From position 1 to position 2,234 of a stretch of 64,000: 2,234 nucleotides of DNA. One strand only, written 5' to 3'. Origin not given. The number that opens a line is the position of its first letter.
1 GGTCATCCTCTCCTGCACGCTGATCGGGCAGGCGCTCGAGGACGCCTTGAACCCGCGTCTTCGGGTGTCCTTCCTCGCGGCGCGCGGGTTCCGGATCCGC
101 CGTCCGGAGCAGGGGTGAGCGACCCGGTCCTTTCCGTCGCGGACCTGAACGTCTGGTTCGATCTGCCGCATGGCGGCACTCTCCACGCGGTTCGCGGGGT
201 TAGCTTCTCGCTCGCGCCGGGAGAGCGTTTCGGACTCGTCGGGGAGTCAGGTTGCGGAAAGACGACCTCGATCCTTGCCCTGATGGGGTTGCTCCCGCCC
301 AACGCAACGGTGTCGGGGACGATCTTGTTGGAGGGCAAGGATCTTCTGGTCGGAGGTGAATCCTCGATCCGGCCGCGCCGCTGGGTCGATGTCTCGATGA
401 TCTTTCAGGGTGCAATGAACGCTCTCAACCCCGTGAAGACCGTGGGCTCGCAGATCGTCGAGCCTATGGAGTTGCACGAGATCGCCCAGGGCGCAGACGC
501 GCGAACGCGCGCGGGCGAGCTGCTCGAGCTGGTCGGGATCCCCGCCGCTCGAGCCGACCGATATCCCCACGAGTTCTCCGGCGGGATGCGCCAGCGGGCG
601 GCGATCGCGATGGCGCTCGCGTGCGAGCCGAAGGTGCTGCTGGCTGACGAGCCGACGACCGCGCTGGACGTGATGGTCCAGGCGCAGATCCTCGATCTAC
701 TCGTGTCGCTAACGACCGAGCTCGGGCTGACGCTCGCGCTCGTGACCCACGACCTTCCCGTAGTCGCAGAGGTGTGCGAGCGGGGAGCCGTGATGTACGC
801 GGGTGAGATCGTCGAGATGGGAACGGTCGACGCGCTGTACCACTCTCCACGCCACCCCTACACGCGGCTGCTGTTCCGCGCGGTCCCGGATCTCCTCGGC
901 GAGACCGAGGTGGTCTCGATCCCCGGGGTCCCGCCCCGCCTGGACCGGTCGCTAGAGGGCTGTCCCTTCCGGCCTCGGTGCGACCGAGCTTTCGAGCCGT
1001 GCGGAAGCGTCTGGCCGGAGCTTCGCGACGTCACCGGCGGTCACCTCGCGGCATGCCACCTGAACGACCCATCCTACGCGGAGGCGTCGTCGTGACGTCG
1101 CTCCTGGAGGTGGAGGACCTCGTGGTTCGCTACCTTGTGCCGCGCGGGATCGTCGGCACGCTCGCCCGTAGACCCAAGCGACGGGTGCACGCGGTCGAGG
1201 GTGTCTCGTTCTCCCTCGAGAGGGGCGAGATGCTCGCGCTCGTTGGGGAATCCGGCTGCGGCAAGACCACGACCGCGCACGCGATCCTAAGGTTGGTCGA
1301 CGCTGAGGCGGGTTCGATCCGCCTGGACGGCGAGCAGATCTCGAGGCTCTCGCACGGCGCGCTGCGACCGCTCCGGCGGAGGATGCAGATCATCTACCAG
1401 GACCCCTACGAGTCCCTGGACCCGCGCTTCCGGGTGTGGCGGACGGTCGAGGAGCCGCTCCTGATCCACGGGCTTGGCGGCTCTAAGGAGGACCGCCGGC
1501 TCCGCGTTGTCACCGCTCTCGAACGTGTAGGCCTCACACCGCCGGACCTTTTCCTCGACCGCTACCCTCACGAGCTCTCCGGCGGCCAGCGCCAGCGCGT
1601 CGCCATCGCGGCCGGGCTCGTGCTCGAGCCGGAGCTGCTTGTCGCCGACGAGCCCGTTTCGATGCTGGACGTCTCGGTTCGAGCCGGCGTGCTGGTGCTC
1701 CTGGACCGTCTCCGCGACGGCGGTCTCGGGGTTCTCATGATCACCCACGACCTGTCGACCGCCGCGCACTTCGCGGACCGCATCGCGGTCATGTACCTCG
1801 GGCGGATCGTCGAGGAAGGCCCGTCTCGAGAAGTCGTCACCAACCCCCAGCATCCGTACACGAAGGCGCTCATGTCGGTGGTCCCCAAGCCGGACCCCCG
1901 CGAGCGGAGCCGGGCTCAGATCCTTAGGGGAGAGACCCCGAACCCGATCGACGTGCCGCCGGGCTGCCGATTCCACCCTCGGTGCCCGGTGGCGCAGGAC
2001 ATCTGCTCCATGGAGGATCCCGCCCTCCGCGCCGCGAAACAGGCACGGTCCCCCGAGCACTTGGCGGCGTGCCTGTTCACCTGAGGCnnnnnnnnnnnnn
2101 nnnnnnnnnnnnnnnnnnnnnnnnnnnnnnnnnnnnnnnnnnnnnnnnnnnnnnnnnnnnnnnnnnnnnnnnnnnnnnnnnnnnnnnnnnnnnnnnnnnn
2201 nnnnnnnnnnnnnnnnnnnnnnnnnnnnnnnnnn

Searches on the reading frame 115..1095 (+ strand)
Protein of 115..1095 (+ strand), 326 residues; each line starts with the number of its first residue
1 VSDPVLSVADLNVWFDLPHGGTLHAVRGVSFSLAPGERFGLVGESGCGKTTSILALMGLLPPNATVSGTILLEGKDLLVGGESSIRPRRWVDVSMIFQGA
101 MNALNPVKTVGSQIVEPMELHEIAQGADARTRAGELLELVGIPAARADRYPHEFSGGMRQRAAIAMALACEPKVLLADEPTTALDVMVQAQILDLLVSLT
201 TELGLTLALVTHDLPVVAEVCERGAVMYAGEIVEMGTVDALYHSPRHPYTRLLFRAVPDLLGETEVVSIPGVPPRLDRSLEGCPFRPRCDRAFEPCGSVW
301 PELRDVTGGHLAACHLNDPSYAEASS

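Call 46: search_protein_families(library=pfam, proteins=[window:115-1095:+], max_evalue=0.0001)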
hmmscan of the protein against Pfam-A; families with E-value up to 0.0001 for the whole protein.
window:115-1095:+ (326 aa): 3 families
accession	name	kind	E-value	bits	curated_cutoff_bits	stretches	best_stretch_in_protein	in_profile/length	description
PF00005.33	ABC_tran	-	4.4e-29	102.3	25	1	27-182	2-137/137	ABC transporter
PF08352.17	oligo_HPY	-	7.9e-18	65.1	27.1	1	233-296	1-65/65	Oligopeptide/dipeptide transporter, C-terminal region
PF13304.12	AAA_21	-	1e-05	26.2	27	1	148-217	232-302/304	AAA domain, putative AbiEii toxin, Type IV TA system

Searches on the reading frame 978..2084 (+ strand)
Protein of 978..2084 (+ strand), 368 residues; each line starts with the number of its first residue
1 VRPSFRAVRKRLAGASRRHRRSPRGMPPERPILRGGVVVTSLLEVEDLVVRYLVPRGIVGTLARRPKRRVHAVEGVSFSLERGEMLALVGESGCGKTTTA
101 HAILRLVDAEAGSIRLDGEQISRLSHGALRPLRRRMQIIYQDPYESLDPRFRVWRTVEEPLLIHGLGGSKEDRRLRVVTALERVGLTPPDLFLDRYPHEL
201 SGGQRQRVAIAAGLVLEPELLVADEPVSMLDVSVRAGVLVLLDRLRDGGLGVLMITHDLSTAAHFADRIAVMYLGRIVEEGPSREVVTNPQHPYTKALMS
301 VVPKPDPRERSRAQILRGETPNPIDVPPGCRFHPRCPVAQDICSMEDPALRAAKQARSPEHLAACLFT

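Call 46: search_protein_families(library=pfam, proteins=[window:978-2084:+], max_evalue=0.0001)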
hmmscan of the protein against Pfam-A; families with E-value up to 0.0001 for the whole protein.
window:978-2084:+ (368 aa): 2 families
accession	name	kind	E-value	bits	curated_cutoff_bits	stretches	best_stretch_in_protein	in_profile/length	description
PF00005.33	ABC_tran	-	8.6e-32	111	25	1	74-227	2-136/137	ABC transporter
PF08352.17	oligo_HPY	-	1.6e-21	76.9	27.1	1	278-343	1-65/65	Oligopeptide/dipeptide transporter, C-terminal region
